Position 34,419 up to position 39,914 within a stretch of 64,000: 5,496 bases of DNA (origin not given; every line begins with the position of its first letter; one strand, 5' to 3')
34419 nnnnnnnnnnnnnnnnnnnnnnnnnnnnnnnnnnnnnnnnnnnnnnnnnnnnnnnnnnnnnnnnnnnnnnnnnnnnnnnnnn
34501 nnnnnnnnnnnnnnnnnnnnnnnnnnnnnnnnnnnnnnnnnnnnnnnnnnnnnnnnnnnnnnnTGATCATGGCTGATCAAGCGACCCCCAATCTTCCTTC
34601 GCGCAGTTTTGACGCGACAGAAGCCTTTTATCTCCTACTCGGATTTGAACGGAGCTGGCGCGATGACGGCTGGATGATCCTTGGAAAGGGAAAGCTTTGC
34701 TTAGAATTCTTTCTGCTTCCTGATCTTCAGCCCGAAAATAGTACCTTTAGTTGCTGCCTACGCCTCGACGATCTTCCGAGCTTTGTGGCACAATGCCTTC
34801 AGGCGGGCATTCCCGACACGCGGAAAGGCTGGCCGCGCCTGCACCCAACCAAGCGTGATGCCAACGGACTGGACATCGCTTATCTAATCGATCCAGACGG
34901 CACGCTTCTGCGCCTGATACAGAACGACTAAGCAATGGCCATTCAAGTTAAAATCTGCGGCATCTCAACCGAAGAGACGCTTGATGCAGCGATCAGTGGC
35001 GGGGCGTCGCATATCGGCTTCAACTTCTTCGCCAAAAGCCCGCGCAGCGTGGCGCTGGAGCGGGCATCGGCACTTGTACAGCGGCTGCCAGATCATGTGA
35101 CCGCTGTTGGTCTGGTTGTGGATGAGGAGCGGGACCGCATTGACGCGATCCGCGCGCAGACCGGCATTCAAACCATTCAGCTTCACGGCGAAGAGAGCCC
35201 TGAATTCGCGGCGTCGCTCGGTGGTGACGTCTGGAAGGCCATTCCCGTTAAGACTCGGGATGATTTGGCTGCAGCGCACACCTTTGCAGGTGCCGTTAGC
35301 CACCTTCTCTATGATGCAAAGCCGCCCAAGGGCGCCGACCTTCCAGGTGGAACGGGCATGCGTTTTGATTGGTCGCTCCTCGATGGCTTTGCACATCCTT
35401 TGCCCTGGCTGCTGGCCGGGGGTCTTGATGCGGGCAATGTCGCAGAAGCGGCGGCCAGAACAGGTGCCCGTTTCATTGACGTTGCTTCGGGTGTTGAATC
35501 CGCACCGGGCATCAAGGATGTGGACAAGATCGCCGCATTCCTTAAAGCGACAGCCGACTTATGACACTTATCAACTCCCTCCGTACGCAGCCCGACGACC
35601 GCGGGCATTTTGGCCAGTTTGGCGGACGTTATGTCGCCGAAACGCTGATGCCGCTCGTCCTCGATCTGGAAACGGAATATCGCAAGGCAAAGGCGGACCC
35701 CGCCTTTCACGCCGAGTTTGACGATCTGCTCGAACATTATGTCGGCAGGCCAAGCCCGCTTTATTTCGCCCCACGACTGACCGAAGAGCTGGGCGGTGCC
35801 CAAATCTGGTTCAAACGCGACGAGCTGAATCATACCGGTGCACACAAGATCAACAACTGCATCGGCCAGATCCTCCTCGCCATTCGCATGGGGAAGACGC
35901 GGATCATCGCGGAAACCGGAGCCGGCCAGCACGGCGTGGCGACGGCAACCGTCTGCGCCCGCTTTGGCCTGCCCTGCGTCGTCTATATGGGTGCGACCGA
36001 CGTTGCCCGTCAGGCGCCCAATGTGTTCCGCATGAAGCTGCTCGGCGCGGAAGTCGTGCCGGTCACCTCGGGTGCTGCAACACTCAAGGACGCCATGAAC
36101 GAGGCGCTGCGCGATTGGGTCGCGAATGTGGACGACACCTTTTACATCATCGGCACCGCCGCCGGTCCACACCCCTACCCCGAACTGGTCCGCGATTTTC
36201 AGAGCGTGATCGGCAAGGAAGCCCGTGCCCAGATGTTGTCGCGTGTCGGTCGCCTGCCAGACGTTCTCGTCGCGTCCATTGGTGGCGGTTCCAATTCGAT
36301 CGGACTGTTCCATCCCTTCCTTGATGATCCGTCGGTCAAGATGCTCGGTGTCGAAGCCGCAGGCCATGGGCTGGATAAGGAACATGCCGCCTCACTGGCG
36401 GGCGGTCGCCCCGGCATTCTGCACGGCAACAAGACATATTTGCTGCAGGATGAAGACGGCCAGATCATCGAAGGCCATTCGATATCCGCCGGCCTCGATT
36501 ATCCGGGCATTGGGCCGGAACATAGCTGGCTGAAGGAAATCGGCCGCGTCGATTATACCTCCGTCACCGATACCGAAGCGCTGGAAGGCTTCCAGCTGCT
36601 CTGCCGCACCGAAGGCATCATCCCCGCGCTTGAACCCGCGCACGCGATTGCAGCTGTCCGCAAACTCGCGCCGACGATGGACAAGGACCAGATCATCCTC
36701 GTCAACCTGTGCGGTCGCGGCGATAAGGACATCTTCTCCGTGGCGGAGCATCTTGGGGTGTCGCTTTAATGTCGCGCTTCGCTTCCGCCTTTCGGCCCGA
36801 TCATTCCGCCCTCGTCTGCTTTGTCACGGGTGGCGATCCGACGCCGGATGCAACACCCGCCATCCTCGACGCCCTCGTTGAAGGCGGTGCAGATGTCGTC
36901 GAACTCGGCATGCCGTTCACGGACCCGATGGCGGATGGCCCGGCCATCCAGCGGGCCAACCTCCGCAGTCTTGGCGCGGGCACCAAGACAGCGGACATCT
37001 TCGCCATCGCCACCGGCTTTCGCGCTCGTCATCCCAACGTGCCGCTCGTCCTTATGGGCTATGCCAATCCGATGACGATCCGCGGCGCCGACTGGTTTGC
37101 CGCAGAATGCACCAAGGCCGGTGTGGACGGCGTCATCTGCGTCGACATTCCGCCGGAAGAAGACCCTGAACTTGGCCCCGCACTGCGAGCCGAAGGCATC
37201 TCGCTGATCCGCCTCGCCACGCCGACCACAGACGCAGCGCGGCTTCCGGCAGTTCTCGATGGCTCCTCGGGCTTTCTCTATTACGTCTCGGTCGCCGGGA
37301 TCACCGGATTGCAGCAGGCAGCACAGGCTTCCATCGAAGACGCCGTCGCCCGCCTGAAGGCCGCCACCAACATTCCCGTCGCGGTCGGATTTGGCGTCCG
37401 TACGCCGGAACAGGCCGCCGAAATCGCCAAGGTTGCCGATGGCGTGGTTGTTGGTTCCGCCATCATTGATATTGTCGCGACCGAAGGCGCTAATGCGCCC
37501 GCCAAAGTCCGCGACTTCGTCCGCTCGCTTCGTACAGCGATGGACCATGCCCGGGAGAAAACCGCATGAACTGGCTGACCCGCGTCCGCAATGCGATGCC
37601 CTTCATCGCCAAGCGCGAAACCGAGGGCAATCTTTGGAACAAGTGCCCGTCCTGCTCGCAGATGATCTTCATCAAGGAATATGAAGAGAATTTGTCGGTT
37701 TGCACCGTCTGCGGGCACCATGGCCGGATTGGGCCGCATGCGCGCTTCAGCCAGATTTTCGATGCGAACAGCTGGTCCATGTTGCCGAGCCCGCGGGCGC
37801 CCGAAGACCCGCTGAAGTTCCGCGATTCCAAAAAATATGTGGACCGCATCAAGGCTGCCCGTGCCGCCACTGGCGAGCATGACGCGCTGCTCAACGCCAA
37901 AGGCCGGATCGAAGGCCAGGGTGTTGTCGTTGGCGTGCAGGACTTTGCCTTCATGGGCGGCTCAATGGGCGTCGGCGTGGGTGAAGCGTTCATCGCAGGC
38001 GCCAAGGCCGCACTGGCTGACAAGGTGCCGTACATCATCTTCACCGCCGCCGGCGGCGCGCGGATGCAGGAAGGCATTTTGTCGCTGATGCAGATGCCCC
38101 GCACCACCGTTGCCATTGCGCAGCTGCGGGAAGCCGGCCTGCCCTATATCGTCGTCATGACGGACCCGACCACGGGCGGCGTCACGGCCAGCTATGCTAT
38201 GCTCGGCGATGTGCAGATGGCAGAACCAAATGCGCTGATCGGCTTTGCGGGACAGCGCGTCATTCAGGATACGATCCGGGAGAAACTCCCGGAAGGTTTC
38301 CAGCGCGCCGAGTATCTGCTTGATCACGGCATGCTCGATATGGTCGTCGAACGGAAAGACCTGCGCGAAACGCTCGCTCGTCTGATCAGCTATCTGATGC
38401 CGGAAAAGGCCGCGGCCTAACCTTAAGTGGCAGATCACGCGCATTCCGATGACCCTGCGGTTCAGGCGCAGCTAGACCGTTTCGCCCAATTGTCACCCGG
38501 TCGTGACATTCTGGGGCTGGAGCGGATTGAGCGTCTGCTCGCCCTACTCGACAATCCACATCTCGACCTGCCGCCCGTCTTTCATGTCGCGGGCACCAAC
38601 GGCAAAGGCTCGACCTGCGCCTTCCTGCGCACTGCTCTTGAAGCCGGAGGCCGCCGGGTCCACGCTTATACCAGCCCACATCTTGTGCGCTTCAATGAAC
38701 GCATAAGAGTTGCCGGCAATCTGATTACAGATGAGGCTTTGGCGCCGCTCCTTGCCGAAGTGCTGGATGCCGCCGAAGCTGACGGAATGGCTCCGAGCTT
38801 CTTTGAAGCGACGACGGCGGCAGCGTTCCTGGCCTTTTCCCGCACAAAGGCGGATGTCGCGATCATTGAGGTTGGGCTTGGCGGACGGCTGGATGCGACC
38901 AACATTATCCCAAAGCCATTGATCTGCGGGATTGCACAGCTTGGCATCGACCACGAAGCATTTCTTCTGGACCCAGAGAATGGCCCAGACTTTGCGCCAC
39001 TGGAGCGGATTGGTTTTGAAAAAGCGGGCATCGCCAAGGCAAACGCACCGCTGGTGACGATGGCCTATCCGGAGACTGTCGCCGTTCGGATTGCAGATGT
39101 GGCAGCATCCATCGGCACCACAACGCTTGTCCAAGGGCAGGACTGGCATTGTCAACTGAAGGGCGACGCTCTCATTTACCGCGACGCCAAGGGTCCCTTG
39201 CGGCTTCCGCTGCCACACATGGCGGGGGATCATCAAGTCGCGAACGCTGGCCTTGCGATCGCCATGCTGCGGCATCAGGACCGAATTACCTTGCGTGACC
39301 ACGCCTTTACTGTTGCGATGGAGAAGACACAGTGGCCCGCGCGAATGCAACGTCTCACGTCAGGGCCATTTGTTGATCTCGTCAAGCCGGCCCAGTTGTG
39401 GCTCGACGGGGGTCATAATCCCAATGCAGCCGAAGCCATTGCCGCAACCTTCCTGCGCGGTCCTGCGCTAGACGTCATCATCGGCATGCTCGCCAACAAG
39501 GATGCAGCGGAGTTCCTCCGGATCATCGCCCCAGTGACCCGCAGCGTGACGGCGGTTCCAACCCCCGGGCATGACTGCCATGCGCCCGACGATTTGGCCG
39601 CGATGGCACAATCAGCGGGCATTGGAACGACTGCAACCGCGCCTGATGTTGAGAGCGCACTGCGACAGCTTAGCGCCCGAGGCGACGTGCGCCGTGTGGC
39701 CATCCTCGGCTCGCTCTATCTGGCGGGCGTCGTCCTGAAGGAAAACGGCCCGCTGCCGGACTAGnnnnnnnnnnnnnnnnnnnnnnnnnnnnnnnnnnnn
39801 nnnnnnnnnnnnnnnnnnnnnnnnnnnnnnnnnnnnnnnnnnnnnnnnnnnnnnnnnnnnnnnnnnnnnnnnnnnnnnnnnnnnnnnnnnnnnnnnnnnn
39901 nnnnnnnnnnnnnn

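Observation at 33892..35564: Chromosomal ble-trpF junction mirroring the blaNDM/Tn125 context, without the beta-lactamase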

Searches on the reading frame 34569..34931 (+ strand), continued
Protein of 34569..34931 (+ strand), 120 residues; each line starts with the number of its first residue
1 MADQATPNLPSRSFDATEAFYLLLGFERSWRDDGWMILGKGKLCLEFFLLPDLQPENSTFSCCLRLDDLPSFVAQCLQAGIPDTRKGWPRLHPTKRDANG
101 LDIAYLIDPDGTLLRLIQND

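Call 78: search_protein_families(library=pfam, proteins=[L080:6184-6951:+, L077:5555-6328:+, L122:6269-6784:+, L129:6504-7001:+, L014:4723-5205:+, L122:5730-6269:+, L014:6377-6907:-], max_evalue=0.01)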
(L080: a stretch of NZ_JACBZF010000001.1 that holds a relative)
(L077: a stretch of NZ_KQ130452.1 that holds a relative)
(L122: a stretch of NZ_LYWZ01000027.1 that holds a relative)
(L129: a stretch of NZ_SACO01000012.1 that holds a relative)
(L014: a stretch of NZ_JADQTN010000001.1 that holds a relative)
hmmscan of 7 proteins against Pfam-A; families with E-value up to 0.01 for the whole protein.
L080:6184-6951:+ (256 aa): 1 family
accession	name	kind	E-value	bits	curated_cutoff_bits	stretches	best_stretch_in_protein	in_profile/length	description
PF04402.19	SIMPL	-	5.5e-62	210.1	25.2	1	41-252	1-205/205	Protein of unknown function (DUF541)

L077:5555-6328:+ (258 aa): 1 family
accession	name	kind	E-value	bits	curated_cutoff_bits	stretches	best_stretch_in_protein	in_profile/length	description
PF04402.19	SIMPL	-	3.2e-58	197.8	25.2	1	47-254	1-205/205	Protein of unknown function (DUF541)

L122:6269-6784:+ (172 aa): 3 families
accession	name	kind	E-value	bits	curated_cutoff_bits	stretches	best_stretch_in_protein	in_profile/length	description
PF00583.31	Acetyltransf_1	-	3.2e-13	50.4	20.7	1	50-146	23-116/116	Acetyltransferase (GNAT) family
PF13673.13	Acetyltransf_10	-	1.6e-11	44.8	23.6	1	44-152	15-113/128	Acetyltransferase (GNAT) domain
PF13508.13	Acetyltransf_7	-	4.8e-11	43.3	27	1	61-147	4-83/84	Acetyltransferase (GNAT) domain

L129:6504-7001:+ (166 aa): 7 families
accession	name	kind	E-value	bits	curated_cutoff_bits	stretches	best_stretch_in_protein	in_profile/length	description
PF00583.31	Acetyltransf_1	-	1.5e-16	61.2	20.7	1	42-139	17-116/116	Acetyltransferase (GNAT) family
PF13673.13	Acetyltransf_10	-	8.2e-16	58.6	23.6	1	42-145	15-113/128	Acetyltransferase (GNAT) domain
PF13508.13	Acetyltransf_7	-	1.4e-13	51.4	27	1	58-140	3-83/84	Acetyltransferase (GNAT) domain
PF13527.13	Acetyltransf_9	-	2e-06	28.3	25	1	4-140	2-125/127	Acetyltransferase (GNAT) domain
PF13420.13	Acetyltransf_4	-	0.00047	20.7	24.3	1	31-146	24-141/155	Acetyltransferase (GNAT) domain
PF08445.16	FR47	-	0.00065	20.1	22.1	1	82-139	21-77/86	FR47-like protein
PF21926.2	FeeM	-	0.00091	19.5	27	0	78-149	76-146/158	N-acyl amino acid synthase FeeM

L014:4723-5205:+ (161 aa): 0 families

L122:5730-6269:+ (180 aa): 0 families

L014:6377-6907:- (176 aa): 2 families
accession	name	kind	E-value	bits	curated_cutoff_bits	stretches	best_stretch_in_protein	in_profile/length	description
PF13026.12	DUF3887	-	1.6e-06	29.1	31.8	1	54-135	4-82/91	Protein of unknown function (DUF3887)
PF13211.12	DUF4019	-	0.00022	22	26.5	1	60-147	11-104/104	Protein of unknown function (DUF4019)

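Call 90: find_related_loci(query=A2, collection=genome_contigs, flank=4000)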
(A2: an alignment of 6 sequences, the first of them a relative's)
Query A2 (121 aa) in genome_contigs; peptide patterns used: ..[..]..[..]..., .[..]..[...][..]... (x = any residue, [..] = any of these).
600 stretches matched a pattern (row limit reached: there are more); 418 encode a relative of the query (tblastn E <= 1e-3); the best 80 are kept; 80 distinct loci.
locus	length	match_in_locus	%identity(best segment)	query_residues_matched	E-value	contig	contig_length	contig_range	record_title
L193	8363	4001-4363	100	1-121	4e-80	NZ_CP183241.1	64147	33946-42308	Acinetobacter sp. A2 plasmid p2-blaNDM-1, complete sequence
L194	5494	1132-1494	100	1-121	4e-80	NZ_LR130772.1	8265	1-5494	Acinetobacter ihumii strain Marseille-P8049, whole genome shotgun sequence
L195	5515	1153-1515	100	1-121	4e-80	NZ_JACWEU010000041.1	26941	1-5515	Acinetobacter lwoffii strain SU1904 scaffold_40, whole genome shotgun sequence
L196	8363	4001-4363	100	1-121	4e-80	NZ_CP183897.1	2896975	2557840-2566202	Acinetobacter towneri strain M10_NDM chromosome, complete genome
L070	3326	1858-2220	100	1-121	1e-80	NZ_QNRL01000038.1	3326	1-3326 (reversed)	Pseudocitrobacter faecalis strain DSM 27453 Ga0244571_138, whole genome shotgun sequence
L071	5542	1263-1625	100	1-121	4e-80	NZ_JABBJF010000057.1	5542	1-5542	Kluyvera sichuanensis strain 090646 contig00057, whole genome shotgun sequence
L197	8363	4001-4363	100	1-121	4e-80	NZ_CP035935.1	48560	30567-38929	Acinetobacter cumulans strain WCHAc060092 plasmid pNDM1_060092, complete sequence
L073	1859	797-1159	100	1-121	2e-83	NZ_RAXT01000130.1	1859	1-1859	Acinetobacter rongchengensis strain WCHAc060115 130, whole genome shotgun sequence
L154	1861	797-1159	100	1-121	2e-83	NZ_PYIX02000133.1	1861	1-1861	Acinetobacter sichuanensis strain WCHAc060041 133, whole genome shotgun sequence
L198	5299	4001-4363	100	1-121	4e-80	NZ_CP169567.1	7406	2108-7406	Providencia sp. SKLX146130 plasmid p146130-7k, complete sequence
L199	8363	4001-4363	98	1-121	2e-78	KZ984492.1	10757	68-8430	Comamonas testosteroni strain SWCO2 genomic scaffold Scaffold54, whole genome shotgun sequence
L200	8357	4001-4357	76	1-119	1e-60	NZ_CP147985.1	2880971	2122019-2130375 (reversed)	Parerythrobacter aurantius strain 1C24 chromosome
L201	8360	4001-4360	74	1-120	5e-58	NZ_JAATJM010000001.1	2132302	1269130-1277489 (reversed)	Brevundimonas alba strain DSM 4736 Ga0373202_01, whole genome shotgun sequence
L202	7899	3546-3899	73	2-119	1e-56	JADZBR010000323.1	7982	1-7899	MAG: Caulobacteraceae bacterium isolate SJ683 c_000001541531, whole genome shotgun sequence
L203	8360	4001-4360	71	1-120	1e-56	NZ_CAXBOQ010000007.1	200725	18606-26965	MAG: uncultured Brevundimonas sp. isolate ERR2762181_binner123_Refined_35 ERZ3422296.26, whole genome shotgun sequence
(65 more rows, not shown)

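Call 92: find_encoding_contigs(protein=P0008, flank=6000, max_places=3)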
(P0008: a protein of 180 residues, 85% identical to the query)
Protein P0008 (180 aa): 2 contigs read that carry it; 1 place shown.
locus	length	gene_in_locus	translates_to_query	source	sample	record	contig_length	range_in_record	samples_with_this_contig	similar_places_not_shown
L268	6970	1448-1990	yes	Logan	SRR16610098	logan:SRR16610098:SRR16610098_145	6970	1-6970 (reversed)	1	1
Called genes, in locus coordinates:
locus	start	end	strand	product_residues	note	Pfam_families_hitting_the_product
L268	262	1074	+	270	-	PF00753:Lactamase_B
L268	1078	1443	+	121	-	-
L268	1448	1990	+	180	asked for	PF00697:PRAI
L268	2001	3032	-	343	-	PF11412:DsbD_N, PF21252:Glyco_hydro_109_C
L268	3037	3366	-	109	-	PF03091:CutA1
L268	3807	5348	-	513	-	PF14319:Zn_Tnp_IS91, PF04986:Y2_Tnp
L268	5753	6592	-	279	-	PF00809:Pterin_bind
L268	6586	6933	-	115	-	PF00893:Multi_Drug_Res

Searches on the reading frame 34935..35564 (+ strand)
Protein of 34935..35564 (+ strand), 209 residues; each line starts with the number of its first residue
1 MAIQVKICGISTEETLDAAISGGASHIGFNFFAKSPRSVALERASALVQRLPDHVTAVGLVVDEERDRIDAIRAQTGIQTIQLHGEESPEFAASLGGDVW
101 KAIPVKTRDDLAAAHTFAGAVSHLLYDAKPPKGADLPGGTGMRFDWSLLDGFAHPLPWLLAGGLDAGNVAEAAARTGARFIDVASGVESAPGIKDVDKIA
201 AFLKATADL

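Call 3: search_protein_families(library=pfam, proteins=[window:34935-35564:+])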
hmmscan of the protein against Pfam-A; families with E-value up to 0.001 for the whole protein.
window:34935-35564:+ (209 aa): 1 family
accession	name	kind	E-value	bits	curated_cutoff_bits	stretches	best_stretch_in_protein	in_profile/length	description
PF00697.28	PRAI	-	1.5e-41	142.7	22.7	1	5-204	1-192/193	N-(5'phosphoribosyl)anthranilate (PRA) isomerase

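Call 6: search_dna_similar(query=window:34935-35564:+, collection=plasmids, mode=protein, max_rows=25)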
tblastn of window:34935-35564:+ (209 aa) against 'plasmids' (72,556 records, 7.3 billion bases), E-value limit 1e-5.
Records with a match: 2020; places in all: 2089; records where one place covers at least 80% of the query: 1920.
Best place of each record, by identity: 60-80% 4; <60% 2016.
By first word of the organism name: Escherichia 732; Klebsiella 647; Enterobacter 165; Acinetobacter 99; Citrobacter 72; Providencia 70; Salmonella 28; Proteus 22; Pseudomonas 21; Raoultella 19; and 53 more.
By predicted mobility (MOB-suite, as given by PLSDB): conjugative 1601; non-mobilizable 280; mobilizable 139.
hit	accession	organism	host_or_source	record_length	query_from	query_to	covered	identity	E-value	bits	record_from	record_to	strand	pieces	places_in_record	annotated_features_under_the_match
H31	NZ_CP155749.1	Sphingomonas parapaucimobilis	Chinese cabbage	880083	1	207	99%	53.8%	2e-62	216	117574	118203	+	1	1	phosphoribosylanthranilate isomerase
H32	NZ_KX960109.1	Escherichia coli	Homo sapiens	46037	1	202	95%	52.8%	1e-37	181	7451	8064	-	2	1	none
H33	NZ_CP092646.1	Escherichia coli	Homo sapiens,cell bacteria,urine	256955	1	202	97%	51.6%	6e-28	184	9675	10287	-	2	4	none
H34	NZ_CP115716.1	Klebsiella pneumoniae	Homo sapiens,blood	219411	1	202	97%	51.5%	4e-37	179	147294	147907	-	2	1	none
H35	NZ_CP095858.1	Escherichia coli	Homo sapiens,urine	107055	1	202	97%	51.5%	8e-49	177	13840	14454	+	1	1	phosphoribosylanthranilate isomerase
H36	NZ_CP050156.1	Klebsiella pneumoniae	Homo sapiens,central_venous_catheter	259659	1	202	97%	51.5%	9e-49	177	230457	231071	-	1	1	phosphoribosylanthranilate isomerase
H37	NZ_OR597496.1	Escherichia coli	-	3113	1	202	97%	51.5%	9e-49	176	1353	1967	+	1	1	phosphoribosylanthranilate isomerase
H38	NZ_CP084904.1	Escherichia coli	Homo sapiens,single bacteria,urine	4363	1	202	97%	51.5%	1e-48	176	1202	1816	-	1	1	phosphoribosylanthranilate isomerase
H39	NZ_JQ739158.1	Acinetobacter lwoffii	-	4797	1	202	97%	51.5%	1e-48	176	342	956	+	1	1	phosphoribosylanthranilate isomerase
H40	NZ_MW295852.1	Enterobacter cloacae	-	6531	1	202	97%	51.5%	1e-48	176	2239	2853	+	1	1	phosphoribosylanthranilate isomerase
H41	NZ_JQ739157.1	Acinetobacter pittii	-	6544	1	202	97%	51.5%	1e-48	176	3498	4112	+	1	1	phosphoribosylanthranilate isomerase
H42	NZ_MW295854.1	Enterobacter cloacae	-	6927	1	202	97%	51.5%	1e-48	176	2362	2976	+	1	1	phosphoribosylanthranilate isomerase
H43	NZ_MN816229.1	Klebsiella pneumoniae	-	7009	1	202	97%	51.5%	1e-48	176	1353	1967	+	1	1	phosphoribosylanthranilate isomerase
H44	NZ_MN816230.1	Klebsiella pneumoniae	-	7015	1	202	97%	51.5%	1e-48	176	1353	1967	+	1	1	phosphoribosylanthranilate isomerase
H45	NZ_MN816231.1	Klebsiella pneumoniae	-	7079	1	202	97%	51.5%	1e-48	176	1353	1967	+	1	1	phosphoribosylanthranilate isomerase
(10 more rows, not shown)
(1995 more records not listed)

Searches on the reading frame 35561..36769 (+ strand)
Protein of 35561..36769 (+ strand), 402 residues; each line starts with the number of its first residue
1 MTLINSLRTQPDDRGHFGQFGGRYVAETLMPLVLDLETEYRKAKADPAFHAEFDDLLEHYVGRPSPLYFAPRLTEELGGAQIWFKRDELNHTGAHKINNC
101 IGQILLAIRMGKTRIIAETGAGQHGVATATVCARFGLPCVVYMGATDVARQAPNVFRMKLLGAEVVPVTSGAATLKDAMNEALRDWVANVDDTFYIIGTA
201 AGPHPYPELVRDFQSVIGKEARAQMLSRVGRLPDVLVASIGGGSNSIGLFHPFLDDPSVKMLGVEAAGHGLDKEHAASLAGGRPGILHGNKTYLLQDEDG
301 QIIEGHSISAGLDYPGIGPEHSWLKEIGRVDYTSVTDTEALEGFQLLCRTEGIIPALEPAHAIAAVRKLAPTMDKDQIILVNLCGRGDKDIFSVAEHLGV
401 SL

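Call 3: search_protein_families(library=pfam, proteins=[window:35561-36769:+])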
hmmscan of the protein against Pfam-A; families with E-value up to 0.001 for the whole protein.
window:35561-36769:+ (402 aa): 1 family
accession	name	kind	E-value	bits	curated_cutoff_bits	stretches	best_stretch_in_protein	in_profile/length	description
PF00291.31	PALP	-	1.2e-44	153.2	35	1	62-385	5-295/295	Pyridoxal-phosphate dependent enzyme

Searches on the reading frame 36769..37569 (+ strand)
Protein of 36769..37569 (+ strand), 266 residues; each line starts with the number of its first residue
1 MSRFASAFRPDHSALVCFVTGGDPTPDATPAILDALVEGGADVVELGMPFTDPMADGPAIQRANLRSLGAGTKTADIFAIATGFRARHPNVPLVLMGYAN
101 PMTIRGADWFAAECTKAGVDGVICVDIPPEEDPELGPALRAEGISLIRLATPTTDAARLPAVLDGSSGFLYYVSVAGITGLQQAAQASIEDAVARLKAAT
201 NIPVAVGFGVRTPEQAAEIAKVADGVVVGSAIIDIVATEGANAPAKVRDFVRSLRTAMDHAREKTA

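Call 3: search_protein_families(library=pfam, proteins=[window:36769-37569:+])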
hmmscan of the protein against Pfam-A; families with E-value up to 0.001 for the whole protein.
window:36769-37569:+ (266 aa): 3 families
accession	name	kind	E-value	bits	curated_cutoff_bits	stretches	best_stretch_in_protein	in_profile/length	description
PF00290.26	Trp_syntA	-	7e-86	287.8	27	1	4-253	1-250/259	Tryptophan synthase alpha chain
PF00977.27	His_biosynth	-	1.8e-05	24.8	23.6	1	175-234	48-107/228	Histidine biosynthesis protein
PF01884.23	PcrB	-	0.00016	21.7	23.9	1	186-233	165-212/226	PcrB family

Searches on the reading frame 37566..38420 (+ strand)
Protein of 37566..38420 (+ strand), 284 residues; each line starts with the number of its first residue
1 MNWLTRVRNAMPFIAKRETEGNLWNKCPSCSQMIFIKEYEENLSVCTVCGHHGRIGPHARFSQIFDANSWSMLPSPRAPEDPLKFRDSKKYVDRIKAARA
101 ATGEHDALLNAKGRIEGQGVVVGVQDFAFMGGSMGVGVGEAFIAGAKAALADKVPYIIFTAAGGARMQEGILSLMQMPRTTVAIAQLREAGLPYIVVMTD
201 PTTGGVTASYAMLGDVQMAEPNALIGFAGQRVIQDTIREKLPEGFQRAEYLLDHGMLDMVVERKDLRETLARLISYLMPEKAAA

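Call 3: search_protein_families(library=pfam, proteins=[window:37566-38420:+])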
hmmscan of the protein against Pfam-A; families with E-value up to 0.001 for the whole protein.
window:37566-38420:+ (284 aa): 2 families
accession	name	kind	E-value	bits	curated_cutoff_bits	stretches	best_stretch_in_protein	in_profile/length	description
PF01039.27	Carboxyl_trans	-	1.3e-16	60.8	22.3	1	96-239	31-179/493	Carboxyl transferase domain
PF17848.7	Zn_ribbon_ACC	-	5.5e-07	30.1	24.5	1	24-49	1-26/26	Acetyl-CoA carboxylase zinc finger domain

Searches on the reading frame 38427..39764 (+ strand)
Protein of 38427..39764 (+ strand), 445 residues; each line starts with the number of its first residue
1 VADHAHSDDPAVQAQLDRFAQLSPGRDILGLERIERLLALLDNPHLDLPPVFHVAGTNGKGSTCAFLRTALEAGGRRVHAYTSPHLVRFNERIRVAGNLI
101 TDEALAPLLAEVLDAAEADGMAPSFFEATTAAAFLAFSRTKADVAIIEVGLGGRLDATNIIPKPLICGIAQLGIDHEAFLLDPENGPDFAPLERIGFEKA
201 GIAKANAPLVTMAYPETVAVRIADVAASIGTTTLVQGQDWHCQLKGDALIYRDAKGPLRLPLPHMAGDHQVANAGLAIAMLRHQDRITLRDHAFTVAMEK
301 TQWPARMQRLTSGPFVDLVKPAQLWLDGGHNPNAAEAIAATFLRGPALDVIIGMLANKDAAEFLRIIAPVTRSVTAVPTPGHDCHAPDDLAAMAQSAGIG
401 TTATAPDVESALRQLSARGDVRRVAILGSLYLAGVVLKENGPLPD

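Call 88: search_protein_families(library=pfam, proteins=[window:38427-39764:+])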
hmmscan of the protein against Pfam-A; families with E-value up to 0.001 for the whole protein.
window:38427-39764:+ (445 aa): 1 family
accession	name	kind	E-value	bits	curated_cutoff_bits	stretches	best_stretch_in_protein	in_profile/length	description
PF02875.26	Mur_ligase_C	-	7.2e-07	30.5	28.4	1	316-429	6-126/127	Mur ligase, glutamate ligase domain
